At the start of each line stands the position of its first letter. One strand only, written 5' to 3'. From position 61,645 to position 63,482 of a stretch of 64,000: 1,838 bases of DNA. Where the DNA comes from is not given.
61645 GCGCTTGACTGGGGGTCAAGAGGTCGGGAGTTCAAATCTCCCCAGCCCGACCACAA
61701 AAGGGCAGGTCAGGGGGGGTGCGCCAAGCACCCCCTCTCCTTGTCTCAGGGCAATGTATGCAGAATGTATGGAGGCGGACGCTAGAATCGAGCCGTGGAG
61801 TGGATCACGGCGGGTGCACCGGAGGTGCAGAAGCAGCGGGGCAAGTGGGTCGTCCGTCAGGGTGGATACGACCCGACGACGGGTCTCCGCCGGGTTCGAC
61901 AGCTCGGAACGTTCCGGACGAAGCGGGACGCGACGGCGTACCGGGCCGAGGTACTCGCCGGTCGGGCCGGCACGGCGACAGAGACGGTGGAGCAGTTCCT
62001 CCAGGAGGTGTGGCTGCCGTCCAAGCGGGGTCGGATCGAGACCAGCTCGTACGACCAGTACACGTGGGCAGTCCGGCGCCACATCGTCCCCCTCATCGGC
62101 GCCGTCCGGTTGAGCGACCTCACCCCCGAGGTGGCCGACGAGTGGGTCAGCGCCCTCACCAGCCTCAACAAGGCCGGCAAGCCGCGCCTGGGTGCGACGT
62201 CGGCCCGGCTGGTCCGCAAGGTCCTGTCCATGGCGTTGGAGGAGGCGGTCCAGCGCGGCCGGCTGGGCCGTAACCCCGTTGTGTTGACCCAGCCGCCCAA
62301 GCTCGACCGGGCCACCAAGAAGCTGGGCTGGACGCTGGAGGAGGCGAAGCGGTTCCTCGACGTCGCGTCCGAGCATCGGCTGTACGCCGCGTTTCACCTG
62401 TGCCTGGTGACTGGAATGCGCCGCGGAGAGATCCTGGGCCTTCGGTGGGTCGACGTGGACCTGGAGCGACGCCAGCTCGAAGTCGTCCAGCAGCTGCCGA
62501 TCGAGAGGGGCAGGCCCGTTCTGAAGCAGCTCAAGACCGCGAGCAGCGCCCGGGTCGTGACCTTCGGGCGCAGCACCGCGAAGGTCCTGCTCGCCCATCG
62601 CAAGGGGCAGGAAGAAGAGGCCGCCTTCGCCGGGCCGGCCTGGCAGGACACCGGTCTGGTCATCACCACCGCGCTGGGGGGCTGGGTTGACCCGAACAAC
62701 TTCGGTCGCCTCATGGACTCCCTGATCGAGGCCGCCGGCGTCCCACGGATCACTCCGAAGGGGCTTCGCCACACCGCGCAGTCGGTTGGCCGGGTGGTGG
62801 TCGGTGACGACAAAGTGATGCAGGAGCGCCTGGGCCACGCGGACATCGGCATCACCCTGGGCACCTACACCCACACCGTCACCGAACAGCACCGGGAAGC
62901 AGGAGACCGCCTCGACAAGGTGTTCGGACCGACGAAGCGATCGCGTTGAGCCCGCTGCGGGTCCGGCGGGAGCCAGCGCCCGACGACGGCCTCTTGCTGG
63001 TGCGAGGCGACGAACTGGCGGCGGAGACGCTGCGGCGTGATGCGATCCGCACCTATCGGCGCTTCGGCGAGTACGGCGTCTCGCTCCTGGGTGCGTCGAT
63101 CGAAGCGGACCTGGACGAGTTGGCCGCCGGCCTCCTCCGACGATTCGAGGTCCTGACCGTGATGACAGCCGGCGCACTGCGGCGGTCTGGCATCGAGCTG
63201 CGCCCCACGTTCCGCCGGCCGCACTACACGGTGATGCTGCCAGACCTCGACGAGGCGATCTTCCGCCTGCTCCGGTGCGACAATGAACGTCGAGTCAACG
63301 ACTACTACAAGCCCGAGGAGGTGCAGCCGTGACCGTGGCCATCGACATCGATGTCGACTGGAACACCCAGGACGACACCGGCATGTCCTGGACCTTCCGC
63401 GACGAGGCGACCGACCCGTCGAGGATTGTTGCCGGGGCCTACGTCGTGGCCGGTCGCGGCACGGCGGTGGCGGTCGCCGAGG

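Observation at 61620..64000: Integrated element at tRNA-Pro(GGG) with an intact integrase and unknown cargo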

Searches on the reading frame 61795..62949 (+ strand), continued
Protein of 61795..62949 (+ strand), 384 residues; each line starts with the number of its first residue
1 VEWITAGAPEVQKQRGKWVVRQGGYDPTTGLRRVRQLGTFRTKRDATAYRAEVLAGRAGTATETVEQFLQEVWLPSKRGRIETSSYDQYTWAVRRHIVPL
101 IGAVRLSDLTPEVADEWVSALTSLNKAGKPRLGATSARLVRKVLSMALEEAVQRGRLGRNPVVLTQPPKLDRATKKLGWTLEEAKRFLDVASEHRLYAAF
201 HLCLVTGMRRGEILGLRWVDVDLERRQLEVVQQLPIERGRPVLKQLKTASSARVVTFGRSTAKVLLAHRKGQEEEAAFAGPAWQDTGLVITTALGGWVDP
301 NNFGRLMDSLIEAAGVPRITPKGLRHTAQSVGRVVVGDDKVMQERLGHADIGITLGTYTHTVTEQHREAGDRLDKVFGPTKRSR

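Call 73: search_dna_similar(query=window:61795-62949:+, collection=plasmids, mode=protein, max_rows=8)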
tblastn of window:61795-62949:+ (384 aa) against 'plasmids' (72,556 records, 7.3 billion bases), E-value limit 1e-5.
Records with a match: 384; places in all: 447; records where one place covers at least 80% of the query: 130.
Best place of each record, by identity: <60% 384.
By first word of the organism name: Enterococcus 174; Bacillus 60; Streptomyces 25; Ligilactobacillus 14; Clostridioides 11; Lactiplantibacillus 7; Lacticaseibacillus 6; Subdoligranulum 6; Streptococcus 5; Staphylococcus 5; and 46 more.
By predicted mobility (MOB-suite, as given by PLSDB): non-mobilizable 231; conjugative 107; mobilizable 46.
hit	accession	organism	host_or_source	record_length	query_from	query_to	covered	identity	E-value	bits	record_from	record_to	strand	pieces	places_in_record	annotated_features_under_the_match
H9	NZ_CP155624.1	Bacillus paramobilis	Canis lupus familiaris,adipose,leg wound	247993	7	377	97%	31.9%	1e-42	166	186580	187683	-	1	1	site-specific integrase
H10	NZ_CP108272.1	Streptomyces sp. NBC_00045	-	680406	12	380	96%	32.1%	3e-36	147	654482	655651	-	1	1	tyrosine-type recombinase/integrase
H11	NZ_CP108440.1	Streptomyces sp. NBC_01278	-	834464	12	380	96%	32.1%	3e-36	147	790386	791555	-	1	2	tyrosine-type recombinase/integrase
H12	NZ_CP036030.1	Bacillus mycoides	cell culture,soil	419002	7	377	97%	31.6%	1e-40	160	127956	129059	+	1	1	site-specific integrase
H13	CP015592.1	Bacillus cereus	whole organism,garden soil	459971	7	377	97%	31.4%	2e-40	160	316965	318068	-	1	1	none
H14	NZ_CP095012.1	Streptomyces sp. 2P-4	cell culture,mudflats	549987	12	380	95%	31.9%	5e-28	150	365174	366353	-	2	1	none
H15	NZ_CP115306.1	Bacillus cereus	microbe,Penaeus vannamei pond water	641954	7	377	97%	31.3%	1e-41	163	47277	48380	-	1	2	none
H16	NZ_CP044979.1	Bacillus thuringiensis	whole organism,soil sample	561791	7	362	93%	32.4%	2e-31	162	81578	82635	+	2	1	none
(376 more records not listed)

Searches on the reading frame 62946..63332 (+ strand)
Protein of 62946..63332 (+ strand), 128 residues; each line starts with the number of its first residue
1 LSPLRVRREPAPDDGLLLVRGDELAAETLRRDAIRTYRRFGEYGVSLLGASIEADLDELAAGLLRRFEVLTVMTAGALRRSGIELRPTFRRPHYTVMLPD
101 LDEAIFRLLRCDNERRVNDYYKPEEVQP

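Call 4: search_protein_families(library=pfam, proteins=[window:62946-63332:+], max_evalue=0.1)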
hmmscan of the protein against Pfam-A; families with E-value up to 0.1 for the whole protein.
window:62946-63332:+ (128 aa): 0 families

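Call 5: search_protein_families(library=ncbifam, proteins=[window:62946-63332:+], max_evalue=0.1)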
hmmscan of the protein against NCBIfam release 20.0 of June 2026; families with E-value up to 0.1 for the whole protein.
window:62946-63332:+ (128 aa): 0 families

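Call 32: find_encoding_contigs(protein=window:62946-63329:+, flank=10000, max_places=10)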
Protein seq(128 aa) (128 aa): no gene with exactly this product is on record in the collection.

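Call 34: find_homologous_proteins(query=window:62946-63329:+, max_evalue=0.001)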
Query seq(128 aa) (128 aa): 102 proteins with E <= 0.001 among 248 candidates.
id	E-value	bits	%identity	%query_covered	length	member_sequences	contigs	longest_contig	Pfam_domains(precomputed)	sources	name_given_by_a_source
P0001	1.4e-76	272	100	100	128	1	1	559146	-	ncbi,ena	-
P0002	1.3e-71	256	92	100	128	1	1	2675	-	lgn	-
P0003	7.7e-71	254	92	100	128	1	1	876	-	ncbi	-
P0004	2.3e-70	252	91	100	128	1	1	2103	-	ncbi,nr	ncbi:MAG: hypothetical protein Q8K72_01860 [Acidimicrobiales bacterium]|nr:hypothetical protein [Aci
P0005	4.8e-70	251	91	100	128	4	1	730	-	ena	-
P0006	1.1e-69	250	91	100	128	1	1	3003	-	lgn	-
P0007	1.4e-69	250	91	100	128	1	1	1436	-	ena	-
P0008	5.7e-69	248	90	100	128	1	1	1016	-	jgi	jgi:hypothetical protein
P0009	1.1e-68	247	91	100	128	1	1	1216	-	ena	-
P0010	1.2e-68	247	90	100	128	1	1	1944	-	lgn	-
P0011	1.5e-68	246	89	100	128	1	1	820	-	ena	-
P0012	2.0e-68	246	90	100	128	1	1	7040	-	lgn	-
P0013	2.3e-68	246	89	100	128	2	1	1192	-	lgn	-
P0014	3.4e-68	245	88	100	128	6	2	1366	-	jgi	jgi:hypothetical protein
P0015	5.8e-68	244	88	100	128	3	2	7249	-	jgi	jgi:hypothetical protein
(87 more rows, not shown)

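Call 35: find_encoding_contigs(protein=P0001, flank=10000, max_places=5)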
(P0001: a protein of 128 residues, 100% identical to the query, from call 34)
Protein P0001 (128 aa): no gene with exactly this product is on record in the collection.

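Call 42: search_protein_families(library=padloc, proteins=[window:62946-63332:+], max_evalue=0.01)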
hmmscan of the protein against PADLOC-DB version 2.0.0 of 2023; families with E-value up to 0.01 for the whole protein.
window:62946-63332:+ (128 aa): 0 families

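Call 43: search_protein_families(library=phrogs, proteins=[window:62946-63332:+], max_evalue=0.01)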
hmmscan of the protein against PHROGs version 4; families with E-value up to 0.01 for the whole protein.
window:62946-63332:+ (128 aa): 0 families

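Call 44: predict_structure(alignment_id=A1)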
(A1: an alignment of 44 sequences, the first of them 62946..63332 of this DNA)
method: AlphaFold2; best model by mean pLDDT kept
length: 128 residues; sequences in the alignment: 44
mean_pLDDT: 92.2   pTM: 0.83
mean pLDDT of the five models: 92.2, 91.5, 90.8, 89.9, 87.5
residues with pLDDT >= 90: 106; 70-90: 18; 50-70: 2; < 50: 2
segments of 3 or more residues with pLDDT < 50: none
pLDDT, mean of each block of 10 residues (from residue 1): 78 93 95 95 96 95 96 97 91 94 96 97 73
secondary structure, 60 per line:
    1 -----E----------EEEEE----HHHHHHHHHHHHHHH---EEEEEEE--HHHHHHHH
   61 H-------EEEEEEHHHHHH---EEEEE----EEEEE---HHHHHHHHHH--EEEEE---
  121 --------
elements in order: E17-21 H26-40 E44-50 H53-61 E69-74 H75-80 E84-88 E93-97 H101-110 E113-117

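Call 53: search_solved_structures(query=A1, max_evalue=10, show_alignments=2)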
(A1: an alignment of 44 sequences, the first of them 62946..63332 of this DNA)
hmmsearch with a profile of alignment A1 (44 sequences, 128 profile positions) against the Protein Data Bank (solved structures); distinct sequences matched with E-value up to 10: 1.
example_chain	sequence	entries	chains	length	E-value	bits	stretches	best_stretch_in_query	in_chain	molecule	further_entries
6zu5_SCC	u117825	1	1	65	0.71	12.7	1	76-117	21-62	eS28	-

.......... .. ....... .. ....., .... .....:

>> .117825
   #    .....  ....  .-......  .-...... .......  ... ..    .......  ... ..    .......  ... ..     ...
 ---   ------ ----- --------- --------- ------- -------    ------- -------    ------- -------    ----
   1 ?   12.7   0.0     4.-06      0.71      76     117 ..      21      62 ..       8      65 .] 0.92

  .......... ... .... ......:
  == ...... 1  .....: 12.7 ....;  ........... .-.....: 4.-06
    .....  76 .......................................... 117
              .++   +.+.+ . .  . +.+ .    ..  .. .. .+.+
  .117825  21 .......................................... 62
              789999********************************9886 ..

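Call 55: fold_search(model_id=the predicted structure, library=pdb)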
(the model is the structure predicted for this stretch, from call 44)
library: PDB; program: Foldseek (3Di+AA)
matches with E <= 10: 377; with E <= 0.001: 0
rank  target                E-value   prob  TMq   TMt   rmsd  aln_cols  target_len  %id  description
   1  8tg3                  1.4e-02  0.82  0.35  0.26   7.3       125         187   14  tRNA 2'-phosphotransferase (Tpt1) from Aeropyrum pernix in complex with ADP-ribose-1" -phosphate (released 2023-11-08)
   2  8tg4_A                1.8e-02  0.72  0.32  0.24   8.3       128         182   14  tRNA 2'-phosphotransferase (Tpt1) from Aeropyrum pernix in complex with ADP-ribose-2"-phosphate and 2'-OH RNA (released 2023-11-08)
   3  1wfx                  3.2e-02  0.75  0.37  0.28   7.6       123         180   16  Crystal Structure of APE0204 from Aeropyrum pernix (released 2004-11-27)
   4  9ld4_C                4.7e-02  0.85  0.39  0.30   7.2       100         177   17  The Apo-form structure of TkoKptA (released 2025-11-12)
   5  9ldi                  4.7e-02  0.85  0.35  0.26   7.1        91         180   18  The complex structure of TkoKptA/2',3',5'-p-A (released 2025-11-12)
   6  8tg6                  5.7e-02  0.77  0.40  0.30   6.2       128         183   16  tRNA 2'-phosphotransferase (Tpt1) from Aeropyrum pernix in complex with sulfate anions (released 2023-11-08)
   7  9ld4_A                6.1e-02  0.77  0.36  0.27   7.2        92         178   18  The Apo-form structure of TkoKptA (released 2025-11-12)
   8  4ney_B                7.4e-02  0.08  0.15  0.13  16.2       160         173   13  Crystal Structure of an engineered protein with ferredoxin fold, Northeast Structural Genomics Consortium (NESG) Targe (released 2014-01-15)
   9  9ld4_D                9.6e-02  0.75  0.37  0.28   7.6        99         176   18  The Apo-form structure of TkoKptA (released 2025-11-12)
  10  1in0_A                1.2e-01  0.09  0.20  0.17  17.4       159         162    9  YAJQ PROTEIN (HI1034) (released 2003-06-10)
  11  4nez                  1.7e-01  0.06  0.16  0.14  16.3       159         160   14  Crystal Structure of an engineered protein with ferredoxin fold, Northeast Structural Genomics Consortium (NESG) Target  (released 2014-01-15)
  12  9ldc_A                2.1e-01  0.38  0.32  0.25   7.8       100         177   17  The structure of TkoKptA/DNA/ADPR complex-B* (released 2025-11-12)
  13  3dpt_A                2.4e-01  0.05  0.15  0.09  12.5       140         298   10  COR domain of Rab family protein (Roco) (released 2008-08-12)
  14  1zvp_A                2.7e-01  0.04  0.15  0.15  13.6       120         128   13  Crystal Structure of a Protein of Unknown Function VC0802 from Vibrio cholerae, Possible Transport Protein (released 2005-07-19)
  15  1g88_C                2.7e-01  0.03  0.14  0.09  17.3       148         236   11  S4AFL3ARG515 MUTANT (released 2000-11-29)
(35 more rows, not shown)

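Call 69: search_protein_representatives(alignment_id=A1)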
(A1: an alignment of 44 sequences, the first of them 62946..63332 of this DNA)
Query: 44 sequences, 128 profile positions. Proteins with E-value up to 0.001 (for the whole library): 722; up to 1e-10: 203; up to 1e-30: 9. The best 150 are listed.
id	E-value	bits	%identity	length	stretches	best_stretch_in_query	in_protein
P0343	2.1e-54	198.8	-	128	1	1-127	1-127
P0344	3.5e-45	169.0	-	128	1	1-127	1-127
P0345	4.8e-38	145.9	-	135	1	3-125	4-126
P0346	3.6e-35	136.6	-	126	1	4-121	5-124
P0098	3.7e-33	130.1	-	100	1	29-127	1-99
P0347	6.5e-31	122.8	-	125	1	5-122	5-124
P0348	6.5e-31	122.8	-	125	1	3-123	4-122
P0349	8.2e-31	122.5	-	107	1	11-99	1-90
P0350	8.7e-31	122.4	-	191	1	36-126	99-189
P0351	8.2e-30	119.3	-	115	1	46-126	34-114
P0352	3.3e-27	110.9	-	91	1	4-90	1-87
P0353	5.3e-26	107.0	-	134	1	5-126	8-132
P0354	5.7e-26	106.8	-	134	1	3-126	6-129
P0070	1.4e-25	105.6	-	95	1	1-74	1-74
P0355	6.6e-25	103.4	-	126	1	36-123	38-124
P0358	2.5e-23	98.3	-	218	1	1-90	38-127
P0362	4.7e-22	94.2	-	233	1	8-122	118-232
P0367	1.3e-20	89.5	-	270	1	11-122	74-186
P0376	2.4e-19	85.5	-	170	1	4-110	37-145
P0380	6.5e-19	84.0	-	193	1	1-118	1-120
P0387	6.7e-18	80.8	-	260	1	5-121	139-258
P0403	2.2e-16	75.9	-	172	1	5-121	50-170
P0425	5.4e-15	71.4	-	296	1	1-70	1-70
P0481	1.8e-12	63.2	-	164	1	11-119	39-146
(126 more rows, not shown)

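Call 70: search_protein_families(library=pfam, proteins=[P0362, P0367, P0387, P0425, P0358, P0380, P0350, P0403, P0376, P0481], max_evalue=0.01)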
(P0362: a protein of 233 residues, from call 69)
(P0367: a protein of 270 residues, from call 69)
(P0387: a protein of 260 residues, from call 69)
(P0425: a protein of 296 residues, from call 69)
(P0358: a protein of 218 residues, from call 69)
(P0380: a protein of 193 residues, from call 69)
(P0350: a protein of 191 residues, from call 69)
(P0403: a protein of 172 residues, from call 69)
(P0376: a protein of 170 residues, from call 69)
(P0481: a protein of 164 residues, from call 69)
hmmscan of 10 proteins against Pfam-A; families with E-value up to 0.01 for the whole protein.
P0362 (233 aa): 0 families

P0367 (270 aa): 0 families

P0387 (260 aa): 0 families

P0425 (296 aa): 2 families
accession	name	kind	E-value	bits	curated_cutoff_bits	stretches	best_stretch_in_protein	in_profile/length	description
PF18478.7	PIN_10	-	4.2e-06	27.2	26.2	1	171-247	10-83/84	PIN like domain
PF04255.20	DUF433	-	4.4e-06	26.9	23.6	1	128-179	1-53/56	Protein of unknown function (DUF433)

P0358 (218 aa): 0 families

P0380 (193 aa): 0 families

P0350 (191 aa): 0 families

P0403 (172 aa): 0 families

P0376 (170 aa): 0 families

P0481 (164 aa): 0 families
